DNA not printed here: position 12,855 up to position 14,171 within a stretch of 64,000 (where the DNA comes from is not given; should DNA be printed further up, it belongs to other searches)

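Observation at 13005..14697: Atypical protein-kinase-like gene convergent with a stand-alone RelA/SpoT-type (p)ppGpp hydrolase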

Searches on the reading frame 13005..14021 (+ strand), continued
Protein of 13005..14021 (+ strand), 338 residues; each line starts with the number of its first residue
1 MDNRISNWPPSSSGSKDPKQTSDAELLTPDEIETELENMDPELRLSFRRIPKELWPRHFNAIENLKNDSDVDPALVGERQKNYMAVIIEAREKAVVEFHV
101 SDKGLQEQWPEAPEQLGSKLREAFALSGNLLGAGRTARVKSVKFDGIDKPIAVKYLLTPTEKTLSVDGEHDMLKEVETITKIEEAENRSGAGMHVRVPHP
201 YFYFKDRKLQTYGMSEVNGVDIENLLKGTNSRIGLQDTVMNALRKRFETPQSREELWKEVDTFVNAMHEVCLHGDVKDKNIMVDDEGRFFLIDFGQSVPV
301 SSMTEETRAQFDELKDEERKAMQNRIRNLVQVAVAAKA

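Call 17: predict_structure(alignment_id=A1)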
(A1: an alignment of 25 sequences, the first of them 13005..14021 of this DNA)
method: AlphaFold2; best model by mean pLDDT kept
length: 338 residues; sequences in the alignment: 25
mean_pLDDT: 85.5   pTM: 0.74
mean pLDDT of the five models: 85.5, 85.5, 84.5, 83.3, 82.6
residues with pLDDT >= 90: 186; 70-90: 109; 50-70: 15; < 50: 28
segments of 3 or more residues with pLDDT < 50: 1-23, 162-166
pLDDT, mean of each block of 10 residues (from residue 1): 40 41 70 92 89 90 85 86 87 79 83 84 86 82 90 79 49 89 97 96 86 95 90 90 97 98 98 96 98 93 92 97 98 85
secondary structure, 60 per line:
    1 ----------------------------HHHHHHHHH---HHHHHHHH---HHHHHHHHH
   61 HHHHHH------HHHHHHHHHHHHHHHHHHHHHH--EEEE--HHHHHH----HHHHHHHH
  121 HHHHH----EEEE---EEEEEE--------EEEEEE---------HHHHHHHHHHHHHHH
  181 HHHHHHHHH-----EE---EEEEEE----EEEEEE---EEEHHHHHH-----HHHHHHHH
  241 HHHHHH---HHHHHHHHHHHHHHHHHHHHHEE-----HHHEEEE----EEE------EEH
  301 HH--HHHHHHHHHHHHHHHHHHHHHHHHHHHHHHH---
elements in order: H29-37 H41-48 H52-66 H73-94 E97-100 H103-108 H113-125 E130-133 E137-142 E151-156 H166-189 E200-205 E210-215 E219-221 H222-227 H233-246 H250-270 E281-284 E289-291 H305-335

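Call 23: fold_search(model_id=the predicted structure, library=pdb)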
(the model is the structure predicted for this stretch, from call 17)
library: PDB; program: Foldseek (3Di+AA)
matches with E <= 10: 1994; with E <= 0.001: 1582
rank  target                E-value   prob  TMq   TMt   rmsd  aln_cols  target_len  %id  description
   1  7szc_A                1.3e-07  1.00  0.38  0.52  10.4       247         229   18  Crystal Structure Analysis of human PRPK complex with a compound (released 2022-12-14)
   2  7szb_C                1.8e-07  1.00  0.34  0.48  10.9       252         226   17  Crystal Structure Analysis of human PRPK complex with a compound (released 2023-01-25)
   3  7szc_C                4.4e-07  1.00  0.34  0.48  10.9       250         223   17  Crystal Structure Analysis of human PRPK complex with a compound (released 2022-12-14)
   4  6pk6                  4.7e-07  1.00  0.38  0.38   4.2       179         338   18  Human PRPF4B bound to benzothiophene inhibitor 329 (released 2019-08-28)
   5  7szb_A                4.7e-07  1.00  0.35  0.48   8.6       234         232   20  Crystal Structure Analysis of human PRPK complex with a compound (released 2023-01-25)
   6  4ian_B                5.2e-07  1.00  0.38  0.40   4.3       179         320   18  Crystal Structure of apo Human PRPF4B kinase domain (released 2013-08-28)
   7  7p6o_E                5.8e-07  1.00  0.37  0.33   9.8       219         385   18  ROCK2 IN COMPLEX WITH COMPOUND 8 (released 2025-10-22)
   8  7sza_C                6.5e-07  1.00  0.36  0.50   8.4       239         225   17  Crystal Structure Analysis of human PRPK complex with a compound (released 2023-01-25)
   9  7p6o_G                7.2e-07  1.00  0.37  0.33   9.8       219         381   18  ROCK2 IN COMPLEX WITH COMPOUND 8 (released 2025-10-22)
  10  7p6o_B                7.6e-07  1.00  0.37  0.33   9.8       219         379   18  ROCK2 IN COMPLEX WITH COMPOUND 8 (released 2025-10-22)
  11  7p6o_A                7.6e-07  1.00  0.37  0.32   9.8       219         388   18  ROCK2 IN COMPLEX WITH COMPOUND 8 (released 2025-10-22)
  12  7szd_A                8.0e-07  1.00  0.34  0.47  10.7       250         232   19  Crystal Structure Analysis of human PRPK complex with a compound (released 2022-12-14)
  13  4wb7_A                8.0e-07  1.00  0.31  0.26  23.6       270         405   17  Crystal structure of a chimeric fusion of human DnaJ (Hsp40) and cAMP-dependent protein kinase A (catalytic alpha subu (released 2015-01-21)
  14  7p6o_H                8.9e-07  1.00  0.36  0.33   9.9       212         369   17  ROCK2 IN COMPLEX WITH COMPOUND 8 (released 2025-10-22)
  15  6d3k_B                8.9e-07  1.00  0.35  0.45   6.6       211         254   19  Crystal structure of unphosphorylated human PKR kinase domain in complex with ADP (released 2019-07-10)
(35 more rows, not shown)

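Call 25: search_protein_families(library=pfam, proteins=[L004:6881-7486:-, L004:7493-8854:-, L004:8867-10342:-, L005:3667-5448:-, L005:7611-8792:+, L010:5343-5903:-, L010:1564-3378:-, L004:4168-5271:+, L001:3660-4505:+, L001:4520-4822:+], max_evalue=0.001)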
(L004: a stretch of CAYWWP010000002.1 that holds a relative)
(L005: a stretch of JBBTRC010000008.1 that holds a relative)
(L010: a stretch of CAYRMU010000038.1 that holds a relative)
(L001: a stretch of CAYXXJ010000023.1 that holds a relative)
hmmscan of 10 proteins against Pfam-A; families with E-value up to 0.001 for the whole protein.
L004:6881-7486:- (201 aa): 4 families
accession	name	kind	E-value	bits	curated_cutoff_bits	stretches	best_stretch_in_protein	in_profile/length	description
PF13662.12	Toprim_4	-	7.9e-14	52.1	25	1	82-158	2-71/85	Toprim domain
PF21175.2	RecR_C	-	1.3e-08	34.5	22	1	176-199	1-24/24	RecR, C-terminal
PF01751.28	Toprim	-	1.2e-07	32.3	23.1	1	83-158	2-77/96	Toprim domain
PF21176.3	RecR_HhH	-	1.7e-07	31.3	27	1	5-46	1-42/45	RecR, helix-hairpin-helix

L004:7493-8854:- (453 aa): 4 families
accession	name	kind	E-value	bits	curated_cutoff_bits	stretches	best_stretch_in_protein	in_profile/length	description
PF03796.21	DnaB_C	-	5e-101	337.8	27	1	184-438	1-253/255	DnaB-like helicase C terminal domain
PF00772.26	DnaB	-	1.1e-33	115.8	23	1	9-109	2-102/103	DnaB-like helicase N terminal domain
PF13481.12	AAA_25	-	1.2e-12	48.3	27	1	187-364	17-190/195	AAA domain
PF06745.19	ATPase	-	6.7e-05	22.8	26.6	1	185-260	1-77/231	KaiC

L004:8867-10342:- (491 aa): 4 families
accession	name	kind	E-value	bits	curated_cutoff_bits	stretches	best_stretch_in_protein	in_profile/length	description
PF01406.26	tRNA-synt_1e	-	6.2e-83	279.1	27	1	35-351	3-299/301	tRNA synthetases class I (C) catalytic domain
PF09334.17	tRNA-synt_1g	-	4.9e-12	45.7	20.1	1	271-350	294-373/391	tRNA synthetases class I (M)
PF23493.1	CysS_C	-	2.3e-05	24.9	23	1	440-481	4-45/51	Cysteinyl-tRNA ligase anticodon binding domain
PF01921.24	tRNA-synt_1f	-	4e-05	23.1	27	1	260-367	236-341/360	tRNA synthetases class I (K)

L005:3667-5448:- (593 aa): 5 families
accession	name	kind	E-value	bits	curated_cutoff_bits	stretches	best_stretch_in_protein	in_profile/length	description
PF00005.33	ABC_tran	-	1.8e-35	122.9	25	1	368-516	2-137/137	ABC transporter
PF00664.28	ABC_membrane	-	9.1e-17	62.1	28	1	38-298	3-266/274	ABC transporter transmembrane region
PF02463.25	SMC_N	-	1.2e-08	35.1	40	1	406-558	135-211/220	RecF/RecN/SMC N terminal domain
PF13401.12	AAA_22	-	5.2e-05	24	27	1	382-515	10-94/130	AAA domain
PF03193.22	RsgA_GTPase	-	0.00017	21.9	30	1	381-412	110-141/174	RsgA GTPase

L005:7611-8792:+ (393 aa): 2 families
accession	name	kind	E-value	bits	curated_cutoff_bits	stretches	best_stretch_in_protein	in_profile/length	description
PF00814.31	TsaD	-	8.7e-76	255.5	24.8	2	117-363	50-263/264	tRNA N6-adenosine threonylcarbamoyltransferase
PF22521.2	HypF_C_2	-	8.4e-05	22.9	27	1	276-338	155-217/241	Carbamoyltransferase, Kae1-like Domain, second subdomain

L010:5343-5903:- (186 aa): 1 family
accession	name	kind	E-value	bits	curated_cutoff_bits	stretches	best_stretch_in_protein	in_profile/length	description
PF01300.24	Sua5_yciO_yrdC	-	3.5e-43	147.6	25.1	1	2-175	9-178/178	Telomere recombination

L010:1564-3378:- (604 aa): 3 families
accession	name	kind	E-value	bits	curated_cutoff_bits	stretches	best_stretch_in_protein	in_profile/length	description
PF01380.27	SIS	-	1.7e-42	144.8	25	2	288-413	4-130/131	SIS domain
PF13522.11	GATase_6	-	5.1e-20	72.3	27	1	60-172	9-113/130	Glutamine amidotransferase domain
PF13537.11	GATase_7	-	7.5e-15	55.5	25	1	76-193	8-122/123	Glutamine amidotransferase domain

L004:4168-5271:+ (367 aa): 1 family
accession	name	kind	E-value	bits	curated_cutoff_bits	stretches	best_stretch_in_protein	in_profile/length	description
PF02646.22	RmuC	-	1.1e-50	172.8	26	1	63-343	4-274/291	RmuC family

L001:3660-4505:+ (281 aa): 2 families
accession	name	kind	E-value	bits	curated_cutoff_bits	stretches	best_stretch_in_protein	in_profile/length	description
PF00753.33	Lactamase_B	-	4.3e-19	69.6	22.7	1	37-237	2-195/196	Metallo-beta-lactamase superfamily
PF12706.13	Lactamase_B_2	-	7.7e-06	26.1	27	1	53-206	2-165/200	Beta-lactamase superfamily domain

L001:4520-4822:+ (100 aa): 0 families

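Call 29: find_encoding_contigs(protein=P0072, flank=8000, max_places=2)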
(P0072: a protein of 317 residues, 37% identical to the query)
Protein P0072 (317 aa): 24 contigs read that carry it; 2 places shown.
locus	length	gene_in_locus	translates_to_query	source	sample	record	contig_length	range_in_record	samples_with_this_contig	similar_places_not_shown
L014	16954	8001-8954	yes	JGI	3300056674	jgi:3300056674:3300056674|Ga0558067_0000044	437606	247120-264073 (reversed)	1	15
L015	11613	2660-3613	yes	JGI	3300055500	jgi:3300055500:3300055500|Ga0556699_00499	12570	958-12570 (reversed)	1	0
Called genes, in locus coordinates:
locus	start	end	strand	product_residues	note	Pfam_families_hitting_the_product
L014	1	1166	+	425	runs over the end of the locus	PF19202:DUF5874 (faint), PF01471:PG_binding_1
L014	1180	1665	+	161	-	-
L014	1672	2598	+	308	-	-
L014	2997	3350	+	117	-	-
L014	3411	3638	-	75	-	-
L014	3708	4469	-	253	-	PF01509:TruB_N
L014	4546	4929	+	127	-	-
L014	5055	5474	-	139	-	-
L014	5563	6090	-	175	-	PF09424:YqeY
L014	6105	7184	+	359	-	PF02646:RmuC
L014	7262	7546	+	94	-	PF06197:DUF998 (weak)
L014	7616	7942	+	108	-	PF00829:Ribosomal_L21p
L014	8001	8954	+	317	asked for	PF01636:APH (faint), PF03109:ABC1 (weak), PF01163:RIO1 (faint)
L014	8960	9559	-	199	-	PF21176:RecR_HhH, PF01751:Toprim (weak), PF13662:Toprim_4, PF21175:RecR_C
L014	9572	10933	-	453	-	PF00772:DnaB, PF03796:DnaB_C, PF13481:AAA_25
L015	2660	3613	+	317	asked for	PF01636:APH (faint), PF03109:ABC1 (weak), PF01163:RIO1 (faint)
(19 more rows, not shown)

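Call 30: find_encoding_contigs(protein=P0044, flank=8000, max_places=2)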
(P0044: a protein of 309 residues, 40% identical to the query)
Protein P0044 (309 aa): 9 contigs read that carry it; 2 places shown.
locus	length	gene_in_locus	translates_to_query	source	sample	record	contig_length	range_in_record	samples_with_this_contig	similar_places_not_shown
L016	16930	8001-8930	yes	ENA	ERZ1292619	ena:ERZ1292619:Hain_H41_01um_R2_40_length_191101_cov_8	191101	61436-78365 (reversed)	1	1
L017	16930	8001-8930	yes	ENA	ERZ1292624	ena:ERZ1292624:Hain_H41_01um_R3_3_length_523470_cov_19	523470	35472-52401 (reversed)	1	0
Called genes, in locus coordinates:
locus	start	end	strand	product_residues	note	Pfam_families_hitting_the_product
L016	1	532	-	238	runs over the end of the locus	PF01988:VIT1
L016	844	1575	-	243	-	PF14511:RE_EcoO109I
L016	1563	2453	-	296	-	PF01555:N6_N4_Mtase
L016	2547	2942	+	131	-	PF01243:PNPOx_N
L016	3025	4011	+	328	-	PF01471:PG_binding_1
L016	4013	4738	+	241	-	PF03713:DUF305, PF13628:DUF4142 (faint)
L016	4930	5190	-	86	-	-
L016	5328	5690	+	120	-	-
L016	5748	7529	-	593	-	PF00664:ABC_membrane, PF00005:ABC_tran, PF02463:SMC_N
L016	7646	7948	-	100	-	-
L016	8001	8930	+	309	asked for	PF00069:Pkinase, PF03109:ABC1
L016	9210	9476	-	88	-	-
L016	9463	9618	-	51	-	-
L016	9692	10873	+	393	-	PF00814:TsaD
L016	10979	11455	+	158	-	PF00293:NUDIX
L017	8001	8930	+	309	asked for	PF00069:Pkinase, PF03109:ABC1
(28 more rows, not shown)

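Call 31: find_encoding_contigs(protein=P0059, flank=8000, max_places=2)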
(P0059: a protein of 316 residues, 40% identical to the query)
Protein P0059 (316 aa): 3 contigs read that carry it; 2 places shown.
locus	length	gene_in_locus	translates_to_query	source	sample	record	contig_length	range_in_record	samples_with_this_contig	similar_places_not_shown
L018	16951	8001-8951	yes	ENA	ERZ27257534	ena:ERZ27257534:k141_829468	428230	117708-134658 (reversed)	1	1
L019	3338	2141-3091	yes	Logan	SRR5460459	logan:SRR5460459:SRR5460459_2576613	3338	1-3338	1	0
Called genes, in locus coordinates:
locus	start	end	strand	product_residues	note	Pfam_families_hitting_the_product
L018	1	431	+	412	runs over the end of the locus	PF00091:Tubulin, PF12327:FtsZ_C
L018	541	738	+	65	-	-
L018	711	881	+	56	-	-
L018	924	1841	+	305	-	PF00890:FAD_binding_2 (faint), PF01134:GIDA (faint), PF01266:DAO (faint), PF03486:HI0933_like (faint), PF05834:Lycopene_cycl (faint), PF07992:Pyr_redox_2, PF13738:Pyr_redox_3, PF00070:Pyr_redox, +1 more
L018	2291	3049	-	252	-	PF01988:VIT1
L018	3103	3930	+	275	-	PF13387:Lnb_N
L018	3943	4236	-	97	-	-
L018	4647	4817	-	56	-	-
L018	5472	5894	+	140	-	PF00173:Cyt-b5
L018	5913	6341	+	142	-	PF03479:PCC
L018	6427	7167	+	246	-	-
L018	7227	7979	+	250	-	PF03372:Exo_endo_phos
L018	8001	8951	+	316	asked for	PF00069:Pkinase, PF07714:PK_Tyr_Ser-Thr (faint), PF03109:ABC1 (weak), PF01163:RIO1 (weak)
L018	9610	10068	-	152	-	PF06983:3-dmu-9_3-mt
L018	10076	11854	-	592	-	PF00664:ABC_membrane, PF02463:SMC_N, PF00005:ABC_tran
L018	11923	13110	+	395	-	PF00814:TsaD, PF22521:HypF_C_2 (weak)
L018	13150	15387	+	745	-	PF00133:tRNA-synt_1, PF01406:tRNA-synt_1e (faint), PF09334:tRNA-synt_1g, PF00133:tRNA-synt_1, PF08264:Anticodon_1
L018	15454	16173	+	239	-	PF13367:PrsW-protease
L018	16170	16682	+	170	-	PF00011:HSP20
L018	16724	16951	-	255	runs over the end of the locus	PF03372:Exo_endo_phos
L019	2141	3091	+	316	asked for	PF00069:Pkinase, PF07714:PK_Tyr_Ser-Thr (faint), PF03109:ABC1 (weak), PF01163:RIO1 (weak)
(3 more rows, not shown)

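Call 34: find_related_loci(query=A1, collection=metagenome_contigs, flank=10000)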
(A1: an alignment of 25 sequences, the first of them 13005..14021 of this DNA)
Query A1 (338 aa) in metagenome_contigs; peptide patterns used: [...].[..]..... (x = any residue, [..] = any of these).
213 stretches matched a pattern; 22 encode a relative of the query (tblastn E <= 1e-3); 22 distinct loci.
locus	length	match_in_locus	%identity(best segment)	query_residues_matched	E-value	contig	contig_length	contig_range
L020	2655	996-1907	49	28-329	8e-99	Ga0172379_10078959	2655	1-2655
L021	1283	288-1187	45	28-323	5e-94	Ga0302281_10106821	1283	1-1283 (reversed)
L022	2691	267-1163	46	31-330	1e-83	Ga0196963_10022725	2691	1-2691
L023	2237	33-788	48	75-323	4e-80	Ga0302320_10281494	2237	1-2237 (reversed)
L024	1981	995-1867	44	47-336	1e-80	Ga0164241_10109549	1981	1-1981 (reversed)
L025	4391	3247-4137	39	41-329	3e-63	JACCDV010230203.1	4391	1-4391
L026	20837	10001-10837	39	41-330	1e-60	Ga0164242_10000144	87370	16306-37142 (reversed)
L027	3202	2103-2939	39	41-330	1e-59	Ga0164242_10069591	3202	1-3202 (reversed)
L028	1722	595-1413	39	47-327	1e-60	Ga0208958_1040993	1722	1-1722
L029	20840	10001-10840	38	40-327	7e-58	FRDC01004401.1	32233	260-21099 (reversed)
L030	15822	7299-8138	37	40-327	2e-57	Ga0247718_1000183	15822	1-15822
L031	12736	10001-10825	40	47-333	7e-55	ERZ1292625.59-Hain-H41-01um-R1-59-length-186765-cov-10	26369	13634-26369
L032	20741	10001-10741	40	83-331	1e-53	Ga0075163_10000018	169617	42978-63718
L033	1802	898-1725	38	50-335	2e-53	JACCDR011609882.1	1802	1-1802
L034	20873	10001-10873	35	35-330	3e-49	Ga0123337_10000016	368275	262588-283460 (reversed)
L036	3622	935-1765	34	49-331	4e-43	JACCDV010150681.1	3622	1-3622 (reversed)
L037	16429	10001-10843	33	47-335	3e-40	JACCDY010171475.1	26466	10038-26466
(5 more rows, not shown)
